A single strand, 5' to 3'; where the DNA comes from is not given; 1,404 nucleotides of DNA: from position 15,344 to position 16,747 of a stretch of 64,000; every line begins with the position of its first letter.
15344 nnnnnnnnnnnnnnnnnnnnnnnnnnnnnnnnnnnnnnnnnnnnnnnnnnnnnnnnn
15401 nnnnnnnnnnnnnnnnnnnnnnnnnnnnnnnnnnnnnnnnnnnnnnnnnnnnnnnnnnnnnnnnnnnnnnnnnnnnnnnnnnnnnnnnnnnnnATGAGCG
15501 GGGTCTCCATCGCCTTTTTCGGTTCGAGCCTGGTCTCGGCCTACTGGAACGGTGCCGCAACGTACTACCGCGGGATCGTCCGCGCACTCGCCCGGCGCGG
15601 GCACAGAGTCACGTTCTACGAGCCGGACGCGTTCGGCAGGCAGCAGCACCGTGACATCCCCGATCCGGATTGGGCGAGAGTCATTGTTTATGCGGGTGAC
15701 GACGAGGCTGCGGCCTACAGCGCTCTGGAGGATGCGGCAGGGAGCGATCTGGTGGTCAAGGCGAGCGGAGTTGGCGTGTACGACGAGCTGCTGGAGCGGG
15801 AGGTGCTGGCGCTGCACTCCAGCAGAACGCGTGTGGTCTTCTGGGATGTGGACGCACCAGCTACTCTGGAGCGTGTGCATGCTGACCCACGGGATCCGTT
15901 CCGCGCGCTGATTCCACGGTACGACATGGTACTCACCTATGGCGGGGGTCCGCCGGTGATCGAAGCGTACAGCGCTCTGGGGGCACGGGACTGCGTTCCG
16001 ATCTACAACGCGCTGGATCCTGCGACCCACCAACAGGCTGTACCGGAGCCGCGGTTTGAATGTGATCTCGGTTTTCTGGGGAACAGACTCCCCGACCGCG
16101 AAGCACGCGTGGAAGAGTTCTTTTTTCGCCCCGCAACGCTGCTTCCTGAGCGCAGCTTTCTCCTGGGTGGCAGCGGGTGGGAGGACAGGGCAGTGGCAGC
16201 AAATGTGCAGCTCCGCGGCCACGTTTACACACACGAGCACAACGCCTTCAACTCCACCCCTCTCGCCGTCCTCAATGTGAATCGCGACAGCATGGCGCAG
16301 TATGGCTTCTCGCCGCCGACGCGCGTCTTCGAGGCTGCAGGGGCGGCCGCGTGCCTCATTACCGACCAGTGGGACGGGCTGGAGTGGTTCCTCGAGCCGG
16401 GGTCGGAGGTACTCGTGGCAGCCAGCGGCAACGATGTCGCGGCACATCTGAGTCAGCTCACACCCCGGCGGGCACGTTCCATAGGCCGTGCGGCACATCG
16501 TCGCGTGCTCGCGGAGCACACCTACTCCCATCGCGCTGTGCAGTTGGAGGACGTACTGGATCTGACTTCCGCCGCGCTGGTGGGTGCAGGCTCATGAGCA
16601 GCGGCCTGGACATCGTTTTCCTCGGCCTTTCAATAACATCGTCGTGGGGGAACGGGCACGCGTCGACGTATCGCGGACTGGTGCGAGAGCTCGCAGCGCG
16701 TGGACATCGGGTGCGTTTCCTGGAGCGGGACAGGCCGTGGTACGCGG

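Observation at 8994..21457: Thirteen-gene, translationally coupled sugar operon with no export or priming machinery: candidate cytoplasmic methylated glycan/glycoside pathway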

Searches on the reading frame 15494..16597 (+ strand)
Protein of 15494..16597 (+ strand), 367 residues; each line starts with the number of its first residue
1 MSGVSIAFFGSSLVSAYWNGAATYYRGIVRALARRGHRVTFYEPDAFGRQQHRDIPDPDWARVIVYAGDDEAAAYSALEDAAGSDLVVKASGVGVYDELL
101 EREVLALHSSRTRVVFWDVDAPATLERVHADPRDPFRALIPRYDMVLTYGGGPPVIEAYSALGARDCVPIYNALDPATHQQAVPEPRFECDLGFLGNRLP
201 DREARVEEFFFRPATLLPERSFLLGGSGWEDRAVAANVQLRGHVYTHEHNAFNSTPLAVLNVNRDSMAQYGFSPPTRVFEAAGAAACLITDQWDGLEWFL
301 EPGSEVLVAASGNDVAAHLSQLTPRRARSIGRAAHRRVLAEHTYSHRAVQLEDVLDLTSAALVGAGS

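Call 4: search_protein_families(library=pfam, proteins=[window:15494-16597:+], max_evalue=0.01)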
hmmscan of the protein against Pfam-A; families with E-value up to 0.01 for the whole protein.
window:15494-16597:+ (367 aa): 3 families
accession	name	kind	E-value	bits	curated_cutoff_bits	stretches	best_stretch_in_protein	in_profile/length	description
PF13524.12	Glyco_trans_1_2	-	4.3e-38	130.9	25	1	208-353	3-144/144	Glycosyl transferase-like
PF13439.12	Glyco_transf_4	-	0.00037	21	28.5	1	18-54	1-37/170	Glycosyltransferase Family 4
PF13579.12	Glyco_trans_4_4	-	0.0093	16.8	29.7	1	19-76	1-58/158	Glycosyl transferase 4-like domain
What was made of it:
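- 15494..16597 (+): g7, CgeB-type GT-B transferase, paralogue 2 and the most conserved gene. PF13524, 131 bits (call 4).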

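Call 6: search_protein_families(library=ncbifam, proteins=[window:15494-16597:+], max_evalue=0.001)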
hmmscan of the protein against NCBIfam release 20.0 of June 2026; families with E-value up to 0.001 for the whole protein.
window:15494-16597:+ (367 aa): 0 families

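Call 19: search_solved_structures(query=window:15494-16597:+, max_evalue=1)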
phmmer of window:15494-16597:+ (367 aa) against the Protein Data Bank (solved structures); distinct sequences matched with E-value up to 1: 2.
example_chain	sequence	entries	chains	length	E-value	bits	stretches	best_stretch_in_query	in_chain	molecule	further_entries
1xf1_A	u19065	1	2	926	0.75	11.9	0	242-348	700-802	C5a peptidase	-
8bty_A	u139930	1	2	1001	0.81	11.8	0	242-348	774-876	C5a peptidase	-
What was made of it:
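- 15494..16597 (+): It has no relative in the PDB by sequence (call 19).
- On Mycobacterial MMP-type cluster: g7 has no PDB relative by sequence (call 19).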

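Call 37: find_homologous_proteins(query=window:15494-16597:+, max_evalue=0.00001)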
Query window:15494-16597:+ (367 aa): 8000 proteins with E <= 0.00001 among 8000 candidates; the best 120 are listed.
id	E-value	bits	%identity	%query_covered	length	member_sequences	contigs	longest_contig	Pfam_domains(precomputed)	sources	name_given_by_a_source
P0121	8.3e-253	856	-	-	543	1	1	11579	PF13579.13,PF13524.13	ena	-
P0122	1.1e-231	786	95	99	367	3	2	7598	PF13524.13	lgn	-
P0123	1.8e-206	703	86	98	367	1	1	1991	PF13524.13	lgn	-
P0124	6.3e-206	701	84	100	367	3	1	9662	PF13524.13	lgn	-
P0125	3.9e-203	692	84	100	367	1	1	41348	PF13524.13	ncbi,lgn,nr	ncbi:MAG TPA: glycosyltransferase [Gemmatimonadaceae bacterium]|nr:glycosyltransferase [Gemmatimonad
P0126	1.9e-198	677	81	100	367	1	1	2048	PF13524.13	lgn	-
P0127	2.1e-183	627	69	95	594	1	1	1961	PF13524.13,PF13439.13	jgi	jgi:spore maturation protein CgeB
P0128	7.8e-183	625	76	98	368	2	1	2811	PF13524.13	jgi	jgi:spore maturation protein CgeB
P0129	2.9e-182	624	76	97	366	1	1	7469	PF13524.13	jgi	jgi:spore maturation protein CgeB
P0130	1.2e-181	622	75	97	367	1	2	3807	PF13524.13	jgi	jgi:spore maturation protein CgeB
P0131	3.7e-181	620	77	97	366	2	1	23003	PF13524.13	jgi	jgi:spore maturation protein CgeB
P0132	1.4e-180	618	74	97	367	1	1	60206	PF13524.13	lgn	-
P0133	5.9e-180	616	75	99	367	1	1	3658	PF13524.13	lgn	-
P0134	6.6e-180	616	74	99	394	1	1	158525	PF13524.13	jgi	jgi:spore maturation protein CgeB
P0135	6.6e-180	616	77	97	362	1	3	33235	PF13524.13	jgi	jgi:spore maturation protein CgeB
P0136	1.1e-179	615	74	99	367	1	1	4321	PF13524.13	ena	-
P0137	1.1e-179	615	75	97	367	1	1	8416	PF13579.13,PF13524.13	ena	-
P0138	1.1e-179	615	75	97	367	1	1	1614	PF13579.13,PF13524.13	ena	-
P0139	1.6e-179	615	75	99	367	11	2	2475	PF13524.13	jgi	jgi:spore maturation protein CgeB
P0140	2.0e-179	614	75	96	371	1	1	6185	PF13524.13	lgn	-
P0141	2.2e-179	614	74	99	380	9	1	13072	PF13524.13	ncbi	ncbi:MAG: CgeB family protein [Gemmatimonadaceae bacterium]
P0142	2.5e-179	614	75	97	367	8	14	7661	PF13524.13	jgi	jgi:spore maturation protein CgeB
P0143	3.4e-179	614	76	96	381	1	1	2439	PF13524.13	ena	-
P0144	4.3e-179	613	73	98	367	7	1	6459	PF13524.13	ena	-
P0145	4.9e-179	613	74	97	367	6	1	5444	PF13524.13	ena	-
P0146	5.1e-179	613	73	98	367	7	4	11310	PF13524.13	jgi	jgi:spore maturation protein CgeB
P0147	8.4e-179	612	75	96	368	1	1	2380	PF13524.13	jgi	jgi:spore maturation protein CgeB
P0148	1.1e-178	612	75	96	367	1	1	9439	PF13524.13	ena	-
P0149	1.4e-178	611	73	98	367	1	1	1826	PF13524.13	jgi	jgi:spore maturation protein CgeB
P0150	1.4e-178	611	75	97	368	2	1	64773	PF13524.13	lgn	-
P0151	1.7e-178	611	75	96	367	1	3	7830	PF13524.13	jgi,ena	-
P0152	1.8e-178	611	74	98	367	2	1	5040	PF13524.13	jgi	jgi:spore maturation protein CgeB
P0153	1.9e-178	611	75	97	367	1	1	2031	PF13524.13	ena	-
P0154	2.5e-178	611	75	96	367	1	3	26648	PF13524.13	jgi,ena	-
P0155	2.6e-178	611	75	96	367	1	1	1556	PF13524.13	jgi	-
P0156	2.8e-178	611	74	98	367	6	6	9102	PF13524.13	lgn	-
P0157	3.1e-178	610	75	96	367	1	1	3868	PF13524.13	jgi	-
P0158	3.3e-178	610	75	97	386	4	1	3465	PF13524.13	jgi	jgi:spore maturation protein CgeB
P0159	3.8e-178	610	73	98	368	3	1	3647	PF13524.13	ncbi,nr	ncbi:MAG: hypothetical protein JWO39_2427 [Gemmatimonadetes bacterium]|nr:hypothetical protein [Gemm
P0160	4.1e-178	610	74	98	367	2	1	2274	PF13524.13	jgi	jgi:spore maturation protein CgeB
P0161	5.3e-178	610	75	97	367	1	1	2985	PF13524.13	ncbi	-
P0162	5.5e-178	610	74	97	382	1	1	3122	PF13524.13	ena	-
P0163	5.8e-178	609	75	96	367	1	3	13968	PF13524.13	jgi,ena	-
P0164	5.9e-178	609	75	96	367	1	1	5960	PF13524.13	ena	-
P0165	7.0e-178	609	74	100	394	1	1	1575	PF13524.13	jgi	jgi:spore maturation protein CgeB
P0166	7.9e-178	609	74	99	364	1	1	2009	PF13524.13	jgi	jgi:spore maturation protein CgeB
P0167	8.6e-178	609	74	98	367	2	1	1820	PF13524.13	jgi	jgi:spore maturation protein CgeB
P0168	8.8e-178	609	75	96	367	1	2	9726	PF13524.13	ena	-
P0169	1.1e-177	609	75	97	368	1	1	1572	PF13524.13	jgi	jgi:spore maturation protein CgeB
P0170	1.3e-177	608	75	96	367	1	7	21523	PF13524.13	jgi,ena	jgi:spore maturation protein CgeB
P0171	1.3e-177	608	74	96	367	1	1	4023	PF13524.13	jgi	-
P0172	1.4e-177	608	75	96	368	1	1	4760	PF13524.13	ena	-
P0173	1.6e-177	608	73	98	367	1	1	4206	PF13524.13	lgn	-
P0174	2.4e-177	607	73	98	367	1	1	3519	PF13579.13,PF13524.13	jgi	jgi:spore maturation protein CgeB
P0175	2.9e-177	607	74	97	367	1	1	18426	PF13524.13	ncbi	ncbi:MAG TPA: glycosyltransferase [Gemmatimonadaceae bacterium]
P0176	3.2e-177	607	75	97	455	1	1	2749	PF13524.13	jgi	-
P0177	3.6e-177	607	74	96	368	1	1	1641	PF13524.13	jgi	jgi:spore maturation protein CgeB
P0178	4.1e-177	607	74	97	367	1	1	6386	PF13524.13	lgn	-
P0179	6.0e-177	606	75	97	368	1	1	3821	PF13524.13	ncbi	-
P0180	1.4e-176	605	74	97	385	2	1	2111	PF13524.13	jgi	jgi:spore maturation protein CgeB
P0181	1.6e-176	605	74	98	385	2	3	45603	PF13524.13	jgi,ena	jgi:spore maturation protein CgeB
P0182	1.7e-176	605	74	98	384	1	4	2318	PF13524.13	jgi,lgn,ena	-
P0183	2.0e-176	604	74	96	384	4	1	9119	PF13524.13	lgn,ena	-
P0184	2.8e-176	604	74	97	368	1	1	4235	PF13524.13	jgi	jgi:spore maturation protein CgeB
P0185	3.1e-176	604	76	96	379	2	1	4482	PF13524.13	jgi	jgi:spore maturation protein CgeB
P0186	4.0e-176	603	74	97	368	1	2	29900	PF13524.13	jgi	jgi:spore maturation protein CgeB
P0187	4.2e-176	603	75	97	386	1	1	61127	PF13524.13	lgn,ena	-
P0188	4.2e-176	603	74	97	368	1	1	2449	PF13524.13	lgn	-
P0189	4.4e-176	603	73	96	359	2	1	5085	PF13524.13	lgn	-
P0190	4.9e-176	603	72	100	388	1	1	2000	PF13524.13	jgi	-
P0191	5.3e-176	603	74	97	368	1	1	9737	PF13524.13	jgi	jgi:spore maturation protein CgeB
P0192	5.8e-176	603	74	97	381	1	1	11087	PF13524.13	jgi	jgi:spore maturation protein CgeB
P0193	8.2e-176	602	76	96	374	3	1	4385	PF13524.13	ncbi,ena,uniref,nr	ncbi:MAG: Spore_germination_protein_CgeB [uncultured Gemmatimonadaceae bacterium]|uniref:Spore_germi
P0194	8.9e-176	602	73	98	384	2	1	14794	PF13524.13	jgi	jgi:spore maturation protein CgeB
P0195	1.1e-175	602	74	96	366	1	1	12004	PF13524.13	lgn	-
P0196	1.8e-175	601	73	97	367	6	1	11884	PF13579.13,PF13524.13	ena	-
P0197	1.9e-175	601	76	96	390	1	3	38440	PF13524.13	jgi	jgi:spore maturation protein CgeB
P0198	2.0e-175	601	75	97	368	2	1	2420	PF13524.13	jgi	jgi:spore maturation protein CgeB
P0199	2.1e-175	601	74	98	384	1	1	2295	PF13524.13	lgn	-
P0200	2.2e-175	601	74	97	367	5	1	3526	PF13524.13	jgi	jgi:spore maturation protein CgeB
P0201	2.9e-175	601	72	98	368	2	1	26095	PF13524.13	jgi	jgi:spore maturation protein CgeB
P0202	3.6e-175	600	72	96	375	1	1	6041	PF13524.13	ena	-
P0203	4.3e-175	600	75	97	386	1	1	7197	PF13524.13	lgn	-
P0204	5.8e-175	600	72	97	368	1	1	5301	PF13524.13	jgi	jgi:spore maturation protein CgeB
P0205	1.1e-174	599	72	98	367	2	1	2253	PF13579.13,PF13524.13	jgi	jgi:spore maturation protein CgeB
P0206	2.0e-174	598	77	93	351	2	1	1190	PF13524.13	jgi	jgi:spore maturation protein CgeB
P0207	2.5e-174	597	73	98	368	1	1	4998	PF13524.13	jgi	jgi:spore maturation protein CgeB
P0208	2.7e-174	597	74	99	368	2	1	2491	PF13524.13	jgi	jgi:spore maturation protein CgeB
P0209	2.8e-174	597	73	97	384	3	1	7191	PF13524.13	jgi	jgi:spore maturation protein CgeB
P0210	3.1e-174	597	71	99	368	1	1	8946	PF13524.13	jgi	jgi:spore maturation protein CgeB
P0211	4.0e-174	597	74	97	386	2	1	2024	PF13524.13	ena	-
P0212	6.4e-174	596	73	98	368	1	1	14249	PF13524.13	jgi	jgi:spore maturation protein CgeB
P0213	9.0e-174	596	73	97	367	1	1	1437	PF13524.13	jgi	jgi:spore maturation protein CgeB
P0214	9.8e-174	596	75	97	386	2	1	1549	PF13524.13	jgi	jgi:spore maturation protein CgeB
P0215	1.2e-173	595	74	96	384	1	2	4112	PF13524.13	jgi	jgi:spore maturation protein CgeB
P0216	1.2e-173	595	74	97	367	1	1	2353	PF13524.13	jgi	jgi:spore maturation protein CgeB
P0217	1.4e-173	595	73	100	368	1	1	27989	PF13524.13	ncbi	-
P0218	1.6e-173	595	72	97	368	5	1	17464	PF13524.13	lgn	-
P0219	1.8e-173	595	74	97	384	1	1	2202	PF13524.13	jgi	jgi:spore maturation protein CgeB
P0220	2.4e-173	594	75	96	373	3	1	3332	PF13524.13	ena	-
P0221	2.4e-173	594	74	96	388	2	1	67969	PF13524.13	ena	-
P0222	2.5e-173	594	74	96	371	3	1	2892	PF13524.13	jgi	jgi:spore maturation protein CgeB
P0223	2.9e-173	594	74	96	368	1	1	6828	PF13524.13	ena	-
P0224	3.2e-173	594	72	97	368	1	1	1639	PF13524.13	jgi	jgi:spore maturation protein CgeB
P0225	4.5e-173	593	72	96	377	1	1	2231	PF13524.13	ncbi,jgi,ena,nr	ncbi:MAG TPA: glycosyltransferase [Blastocatellia bacterium]|nr:glycosyltransferase [Blastocatellia 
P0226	4.6e-173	593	74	96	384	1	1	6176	PF13524.13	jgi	-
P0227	5.1e-173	593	74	98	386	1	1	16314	PF13524.13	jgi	jgi:spore maturation protein CgeB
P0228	5.4e-173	593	73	98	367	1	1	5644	PF13524.13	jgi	jgi:spore maturation protein CgeB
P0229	5.8e-173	593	74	96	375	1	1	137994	PF13524.13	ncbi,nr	ncbi:MAG TPA: glycosyltransferase [Gemmatimonadales bacterium]|nr:glycosyltransferase [Gemmatimonada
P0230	7.6e-173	593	74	96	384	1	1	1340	PF13524.13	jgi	jgi:spore maturation protein CgeB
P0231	8.1e-173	593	74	96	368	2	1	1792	PF13524.13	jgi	jgi:spore maturation protein CgeB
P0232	8.4e-173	592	74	97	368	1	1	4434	PF13524.13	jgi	jgi:spore maturation protein CgeB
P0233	8.9e-173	592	70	97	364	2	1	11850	PF13524.13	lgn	-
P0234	9.2e-173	592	73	98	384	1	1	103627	PF13524.13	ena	-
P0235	9.5e-173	592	74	96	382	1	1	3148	PF13524.13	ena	-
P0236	1.1e-172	592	73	97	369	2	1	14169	PF13524.13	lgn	-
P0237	1.2e-172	592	73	97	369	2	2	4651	PF13524.13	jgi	jgi:spore maturation protein CgeB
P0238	1.3e-172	592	73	98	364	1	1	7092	PF13524.13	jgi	jgi:spore maturation protein CgeB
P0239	1.3e-172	592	74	97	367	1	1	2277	PF13524.13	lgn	-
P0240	1.6e-172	592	72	97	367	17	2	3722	PF13579.13,PF13524.13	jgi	jgi:spore maturation protein CgeB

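Call 46: predict_structure(alignment_id=A2)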
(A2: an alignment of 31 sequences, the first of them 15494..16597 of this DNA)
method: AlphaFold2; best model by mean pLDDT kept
length: 367 residues; sequences in the alignment: 31
mean_pLDDT: 91.0   pTM: 0.89
mean pLDDT of the five models: 91.0, 90.5, 88.7, 88.7, 88.5
residues with pLDDT >= 90: 267; 70-90: 83; 50-70: 10; < 50: 7
segments of 3 or more residues with pLDDT < 50: 361-367
pLDDT, mean of each block of 10 residues (from residue 1): 88 77 90 96 86 87 91 95 96 81 94 93 88 94 93 88 95 92 97 93 93 98 94 95 91 98 84 84 97 91 97 98 98 98 96 80 41
secondary structure, 60 per line:
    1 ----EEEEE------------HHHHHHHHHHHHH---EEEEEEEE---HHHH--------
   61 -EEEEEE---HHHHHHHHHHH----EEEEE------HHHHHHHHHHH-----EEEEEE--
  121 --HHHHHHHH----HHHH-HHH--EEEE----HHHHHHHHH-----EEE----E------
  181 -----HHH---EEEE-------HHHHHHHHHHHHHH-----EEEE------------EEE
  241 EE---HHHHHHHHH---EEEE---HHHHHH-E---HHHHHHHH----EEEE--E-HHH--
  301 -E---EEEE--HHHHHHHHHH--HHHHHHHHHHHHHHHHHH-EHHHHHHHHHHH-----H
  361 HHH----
elements in order: E5-9 H22-34 E38-45 H49-52 E62-67 H71-81 E86-90 H97-107 E113-118 H123-130 H135-138 E145-148 H153-161 E167-169 E192-195 H203-216 E222-225 E238-242 H246-254 E258-261 H265-270 H276-283 E288-291 E306-309 H312-321 H324-341 H344-354 H360-363
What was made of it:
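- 15494..16597 (+): The AF2 model has pLDDT 91 and a GT-B fold (call 46).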

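Call 48: fold_search(model_id=the predicted structure, library=pdb)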
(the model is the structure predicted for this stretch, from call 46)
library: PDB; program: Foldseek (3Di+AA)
matches with E <= 10: 1512; with E <= 0.001: 176
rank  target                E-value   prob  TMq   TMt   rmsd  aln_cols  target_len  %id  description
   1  7qsg_A                2.7e-13  1.00  0.68  0.66   5.3       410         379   15  Methylmannose polysaccharide mannosyltransferase from M. hassiacum (released 2023-01-25)
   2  6tvp_B                4.2e-13  1.00  0.62  0.59   6.2       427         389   16  Structure of Mycobacterium smegmatis alpha-maltose-1-phosphate synthase GlgM (released 2020-04-22)
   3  6tvp_A                4.5e-13  1.00  0.65  0.62   5.7       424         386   16  Structure of Mycobacterium smegmatis alpha-maltose-1-phosphate synthase GlgM (released 2020-04-22)
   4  7fga_B                5.6e-13  1.00  0.65  0.68   5.3       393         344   16  Alpha-1,2-glucosyltransferase_UDP_sucrose_tll1591 (released 2022-06-01)
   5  6n1x                  5.9e-13  1.00  0.72  0.70   4.5       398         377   13  BshA from Staphylococcus aureus complexed with UDP and N-acetylglucosamine (released 2019-08-21)
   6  6d9t                  8.8e-13  1.00  0.73  0.71   4.4       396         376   13  BshA from Staphylococcus aureus complexed with UDP (released 2019-05-08)
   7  8dqd                  8.8e-13  1.00  0.62  0.62   6.2       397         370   13  Structure of the Campylobacter concisus glycosyltransferase PglA (released 2024-01-17)
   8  8dvz                  1.0e-12  1.00  0.63  0.63   6.2       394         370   14  Structure of the Campylobacter concisus glycosyltransferase PglA R282V variant (released 2024-01-17)
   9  5zer_A                1.0e-12  1.00  0.62  0.63   6.1       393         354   15  UDP Glucose alpha tetrahydrobiopterin glycosyltransferase from Synechococcus species PCC 7942 - BH2 complex form (released 2019-03-06)
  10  3c4q_A                1.3e-12  1.00  0.69  0.65   5.7       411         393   15  Structure of the retaining glycosyltransferase MshA : The first step in mycothiol biosynthesis. Organism : Corynebacte (released 2008-04-01)
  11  3c48_B                1.4e-12  1.00  0.43  0.41  11.2       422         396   16  Structure of the retaining glycosyltransferase MshA: The first step in mycothiol biosynthesis. Organism: Corynebacteri (released 2008-03-25)
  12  6eji_A                2.2e-12  1.00  0.67  0.68   5.2       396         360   13  Structure of a glycosyltransferase (released 2018-02-07)
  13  8dvw                  2.6e-12  1.00  0.61  0.60   7.1       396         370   14  Structure of the Campylobacter concisus glycosyltransferase PglA R203Q (released 2024-01-17)
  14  9v0l                  3.2e-12  1.00  0.67  0.69   5.4       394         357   13  UDP-binding PsBGluT, a tetrahydrobiopterin glucosyltransferase from Pseudanabaena sp. Chao 1811 (released 2025-11-26)
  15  3c4q_B                3.4e-12  1.00  0.71  0.67   5.5       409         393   15  Structure of the retaining glycosyltransferase MshA : The first step in mycothiol biosynthesis. Organism : Corynebacte (released 2008-04-01)
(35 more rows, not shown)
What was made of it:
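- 15494..16597 (+): Foldseek returns GT4 enzymes (call 48).
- Closest known: Mycobacterial methylmannose polysaccharide. Same: ManT (7qsg) is the top structural match of g7 (call 48).
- The g7 model is a GT-B fold nearest to GT4 enzymes acting on soluble acceptors (calls 46, 48). GT4 relatives in the fold search include PimA, PimB and PglA, which act on lipid-linked acceptors (call 48).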

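Call 62: search_dna_similar(query=window:15494-16597:+, collection=plasmids, mode=protein, max_evalue=1e-30, max_rows=25)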
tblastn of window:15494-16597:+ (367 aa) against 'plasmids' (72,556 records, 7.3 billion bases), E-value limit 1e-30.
Records with a match: 148; places in all: 295; records where one place covers at least 80% of the query: 148.
Best place of each record, by identity: 60-80% 81; <60% 67.
By first word of the organism name: Sinorhizobium 66; Rhizobium 48; Roseomonas 10; Paracoccus 5; Azospirillum 5; Ensifer 3; Bradyrhizobium 2; Skermanella 2; Xanthomonas 1; Sphingobium 1; and 5 more.
By predicted mobility (MOB-suite, as given by PLSDB): non-mobilizable 61; mobilizable 60; conjugative 27.
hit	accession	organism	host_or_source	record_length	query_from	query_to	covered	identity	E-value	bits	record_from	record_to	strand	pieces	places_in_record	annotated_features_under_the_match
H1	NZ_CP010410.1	Xanthomonas sacchari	cell culture,rice seeds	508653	2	356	97%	66.2%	6e-143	454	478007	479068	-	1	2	glycosyltransferase (x2)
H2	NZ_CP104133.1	Sinorhizobium sp. K101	Phaseolus vulgaris,cell ...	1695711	3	355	96%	63.2%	4e-134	429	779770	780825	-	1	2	none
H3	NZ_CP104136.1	Sinorhizobium sp. C101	Phaseolus vulgaris,cell ...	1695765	3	355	96%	63.2%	4e-134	429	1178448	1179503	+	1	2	record has no annotation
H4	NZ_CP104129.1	Sinorhizobium sp. M103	Phaseolus vulgaris,cell ...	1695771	3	355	96%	63.2%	4e-134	429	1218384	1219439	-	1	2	none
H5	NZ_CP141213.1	Sinorhizobium meliloti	alfalfa,Isolate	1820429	3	355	96%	62.9%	9e-134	428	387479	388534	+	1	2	none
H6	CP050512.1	Sinorhizobium meliloti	Medicago sativa,cell culture,root nodule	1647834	3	355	96%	62.0%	1e-133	428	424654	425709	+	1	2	glycosyltransferase (x2)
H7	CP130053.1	Sinorhizobium meliloti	Medicago,Cell culture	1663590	3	355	96%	62.0%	1e-133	428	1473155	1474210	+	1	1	glycosyltransferase (x2)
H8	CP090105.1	Sinorhizobium meliloti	Medicago,Cell culture,Plant nodule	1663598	3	355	96%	62.0%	1e-133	428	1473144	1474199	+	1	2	glycosyltransferase (x2)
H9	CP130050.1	Sinorhizobium meliloti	Medicago,Cell culture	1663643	3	355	96%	62.0%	1e-133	428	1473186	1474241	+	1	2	glycosyltransferase (x2)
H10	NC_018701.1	Sinorhizobium meliloti Rm41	-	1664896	3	355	96%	62.0%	1e-133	428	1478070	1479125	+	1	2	none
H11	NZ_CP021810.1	Sinorhizobium meliloti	Medicago sativa,Single Cell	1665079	3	355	96%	62.0%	1e-133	428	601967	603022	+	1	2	none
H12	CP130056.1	Sinorhizobium meliloti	Medicago,Cell culture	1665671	3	355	96%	62.0%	1e-133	428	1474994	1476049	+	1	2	glycosyltransferase (x2)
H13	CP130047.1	Sinorhizobium meliloti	Medicago,Cell culture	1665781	3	355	96%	62.0%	1e-133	428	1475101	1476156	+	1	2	glycosyltransferase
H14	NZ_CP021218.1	Sinorhizobium meliloti RU11/001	-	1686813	3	355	96%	62.0%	1e-133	428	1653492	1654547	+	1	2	none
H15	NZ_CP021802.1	Sinorhizobium meliloti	Medicago sativa,Single Cell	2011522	3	355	96%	62.0%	2e-133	427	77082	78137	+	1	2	none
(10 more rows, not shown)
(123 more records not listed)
